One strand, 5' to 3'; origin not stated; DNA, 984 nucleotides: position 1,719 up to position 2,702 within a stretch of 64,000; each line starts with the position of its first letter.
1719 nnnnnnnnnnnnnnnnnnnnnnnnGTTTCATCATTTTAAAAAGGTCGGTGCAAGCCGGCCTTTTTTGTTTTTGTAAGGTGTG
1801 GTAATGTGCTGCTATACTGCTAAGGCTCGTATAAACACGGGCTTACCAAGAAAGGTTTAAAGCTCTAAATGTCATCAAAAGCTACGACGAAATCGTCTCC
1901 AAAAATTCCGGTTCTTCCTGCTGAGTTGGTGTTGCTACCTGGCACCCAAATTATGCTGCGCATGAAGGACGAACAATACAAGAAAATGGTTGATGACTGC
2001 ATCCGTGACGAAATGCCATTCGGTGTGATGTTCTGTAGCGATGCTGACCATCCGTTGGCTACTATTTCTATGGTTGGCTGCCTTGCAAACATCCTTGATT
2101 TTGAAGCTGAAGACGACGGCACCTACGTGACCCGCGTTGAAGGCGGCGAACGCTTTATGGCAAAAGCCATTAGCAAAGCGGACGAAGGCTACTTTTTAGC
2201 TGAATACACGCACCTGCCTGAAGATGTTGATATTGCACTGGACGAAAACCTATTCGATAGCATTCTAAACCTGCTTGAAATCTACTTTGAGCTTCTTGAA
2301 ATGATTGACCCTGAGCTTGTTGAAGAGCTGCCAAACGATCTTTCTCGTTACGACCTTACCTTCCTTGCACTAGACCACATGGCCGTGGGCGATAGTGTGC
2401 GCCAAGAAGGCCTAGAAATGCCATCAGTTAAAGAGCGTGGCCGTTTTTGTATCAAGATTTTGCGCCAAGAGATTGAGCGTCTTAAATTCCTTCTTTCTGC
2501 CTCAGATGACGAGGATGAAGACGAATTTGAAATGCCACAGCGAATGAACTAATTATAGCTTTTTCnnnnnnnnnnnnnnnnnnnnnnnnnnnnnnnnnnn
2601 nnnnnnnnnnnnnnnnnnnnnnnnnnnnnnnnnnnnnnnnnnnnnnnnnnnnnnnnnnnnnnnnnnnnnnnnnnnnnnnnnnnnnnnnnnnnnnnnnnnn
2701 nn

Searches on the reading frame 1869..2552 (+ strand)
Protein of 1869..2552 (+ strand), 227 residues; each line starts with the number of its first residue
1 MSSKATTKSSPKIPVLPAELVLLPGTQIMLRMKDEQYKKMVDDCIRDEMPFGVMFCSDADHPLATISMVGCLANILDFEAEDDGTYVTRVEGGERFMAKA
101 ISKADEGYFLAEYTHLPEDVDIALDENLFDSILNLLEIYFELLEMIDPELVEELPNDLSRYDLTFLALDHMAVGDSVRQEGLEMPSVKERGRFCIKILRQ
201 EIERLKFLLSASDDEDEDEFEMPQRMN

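Call 71: find_encoding_contigs(protein=window:1869-2552:+, flank=10000, max_places=3)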
Protein window:1869-2552:+ (227 aa): 23 contigs read that carry it; 3 places shown.
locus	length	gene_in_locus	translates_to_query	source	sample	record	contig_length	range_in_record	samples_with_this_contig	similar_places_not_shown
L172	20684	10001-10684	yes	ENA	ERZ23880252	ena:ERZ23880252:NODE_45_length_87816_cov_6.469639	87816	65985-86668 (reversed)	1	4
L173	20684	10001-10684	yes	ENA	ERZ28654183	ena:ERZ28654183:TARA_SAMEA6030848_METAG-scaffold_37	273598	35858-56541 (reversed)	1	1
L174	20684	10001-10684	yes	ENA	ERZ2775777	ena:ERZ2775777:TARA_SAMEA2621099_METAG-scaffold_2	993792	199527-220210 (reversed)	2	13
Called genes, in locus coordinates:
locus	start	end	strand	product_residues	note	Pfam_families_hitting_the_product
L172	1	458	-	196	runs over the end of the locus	-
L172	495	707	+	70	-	-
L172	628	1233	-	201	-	-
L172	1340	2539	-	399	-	PF01266:DAO, PF13450:NAD_binding_8 (weak)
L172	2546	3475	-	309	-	PF02881:SRP54_N, PF06414:Zeta_toxin, PF13604:AAA_30 (weak), PF00448:SRP54, PF13401:AAA_22 (faint)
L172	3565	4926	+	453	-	PF02881:SRP54_N, PF06414:Zeta_toxin, PF00448:SRP54, PF01656:CbiA (weak), PF02978:SRP_SPB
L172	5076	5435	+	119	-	-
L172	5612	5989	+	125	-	-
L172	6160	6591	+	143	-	-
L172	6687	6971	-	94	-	-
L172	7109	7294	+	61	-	-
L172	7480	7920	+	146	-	PF00886:Ribosomal_S16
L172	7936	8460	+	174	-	PF01782:RimM, PF05239:PRC, PF24986:PRC_RimM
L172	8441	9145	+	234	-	PF01746:tRNA_m1G_MT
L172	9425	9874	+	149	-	PF01245:Ribosomal_L19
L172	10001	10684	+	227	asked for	PF02190:LON_substr_bdg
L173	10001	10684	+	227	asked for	PF02190:LON_substr_bdg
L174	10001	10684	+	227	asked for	PF02190:LON_substr_bdg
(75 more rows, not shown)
